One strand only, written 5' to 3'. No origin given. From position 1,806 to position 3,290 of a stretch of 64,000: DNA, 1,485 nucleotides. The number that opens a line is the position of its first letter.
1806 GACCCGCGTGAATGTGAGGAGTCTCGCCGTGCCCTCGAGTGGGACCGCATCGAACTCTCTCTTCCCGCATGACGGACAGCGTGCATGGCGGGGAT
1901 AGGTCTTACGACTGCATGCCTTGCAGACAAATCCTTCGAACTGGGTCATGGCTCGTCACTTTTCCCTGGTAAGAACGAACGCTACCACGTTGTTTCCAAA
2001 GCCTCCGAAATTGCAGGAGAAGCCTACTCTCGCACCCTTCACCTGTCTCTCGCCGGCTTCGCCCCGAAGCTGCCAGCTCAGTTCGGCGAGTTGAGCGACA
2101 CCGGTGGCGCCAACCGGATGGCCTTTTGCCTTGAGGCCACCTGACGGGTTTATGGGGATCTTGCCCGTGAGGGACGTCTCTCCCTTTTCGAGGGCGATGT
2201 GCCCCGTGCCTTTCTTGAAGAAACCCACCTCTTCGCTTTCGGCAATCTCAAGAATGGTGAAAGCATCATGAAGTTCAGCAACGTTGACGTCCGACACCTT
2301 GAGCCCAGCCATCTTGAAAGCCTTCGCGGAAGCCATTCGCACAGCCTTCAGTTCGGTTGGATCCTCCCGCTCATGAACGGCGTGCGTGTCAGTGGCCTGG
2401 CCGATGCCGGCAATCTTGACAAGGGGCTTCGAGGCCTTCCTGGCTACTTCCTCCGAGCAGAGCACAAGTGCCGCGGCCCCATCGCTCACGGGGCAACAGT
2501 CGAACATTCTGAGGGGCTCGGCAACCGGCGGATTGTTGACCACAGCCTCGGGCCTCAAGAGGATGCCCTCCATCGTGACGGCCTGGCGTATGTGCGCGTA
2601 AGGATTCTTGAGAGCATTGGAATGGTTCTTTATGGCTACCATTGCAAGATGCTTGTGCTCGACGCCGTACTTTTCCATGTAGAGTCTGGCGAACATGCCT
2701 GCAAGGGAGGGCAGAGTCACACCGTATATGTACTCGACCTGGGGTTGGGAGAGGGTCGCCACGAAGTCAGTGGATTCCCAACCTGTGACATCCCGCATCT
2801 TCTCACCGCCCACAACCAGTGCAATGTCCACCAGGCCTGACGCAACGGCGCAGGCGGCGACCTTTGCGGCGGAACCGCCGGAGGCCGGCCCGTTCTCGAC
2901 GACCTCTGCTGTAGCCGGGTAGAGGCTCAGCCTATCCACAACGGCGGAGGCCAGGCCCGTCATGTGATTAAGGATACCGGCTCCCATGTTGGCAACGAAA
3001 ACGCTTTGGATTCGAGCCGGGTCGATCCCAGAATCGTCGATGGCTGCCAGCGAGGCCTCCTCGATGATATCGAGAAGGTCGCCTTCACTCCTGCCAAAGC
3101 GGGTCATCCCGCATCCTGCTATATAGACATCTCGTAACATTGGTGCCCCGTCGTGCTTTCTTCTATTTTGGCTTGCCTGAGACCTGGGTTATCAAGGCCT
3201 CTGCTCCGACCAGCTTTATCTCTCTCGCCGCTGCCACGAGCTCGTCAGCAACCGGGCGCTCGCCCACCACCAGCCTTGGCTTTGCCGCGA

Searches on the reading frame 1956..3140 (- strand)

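Call 49: search_protein_families(library=pfam, proteins=[window:1956-3140:-], max_evalue=0.00001)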
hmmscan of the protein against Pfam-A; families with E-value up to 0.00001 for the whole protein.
window:1956-3140:- (394 aa): 3 families
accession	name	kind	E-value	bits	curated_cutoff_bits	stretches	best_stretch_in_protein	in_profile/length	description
PF22691.2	Thiolase_C_1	-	1.8e-44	151.4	28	1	247-392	1-144/144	Thiolase C-terminal domain-like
PF00108.29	Thiolase_N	-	4.7e-28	98.7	26.4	1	5-231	1-260/260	Thiolase, N-terminal domain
PF02803.24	Thiolase_C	-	9.6e-11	41.8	27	1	268-369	25-108/123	Thiolase, C-terminal domain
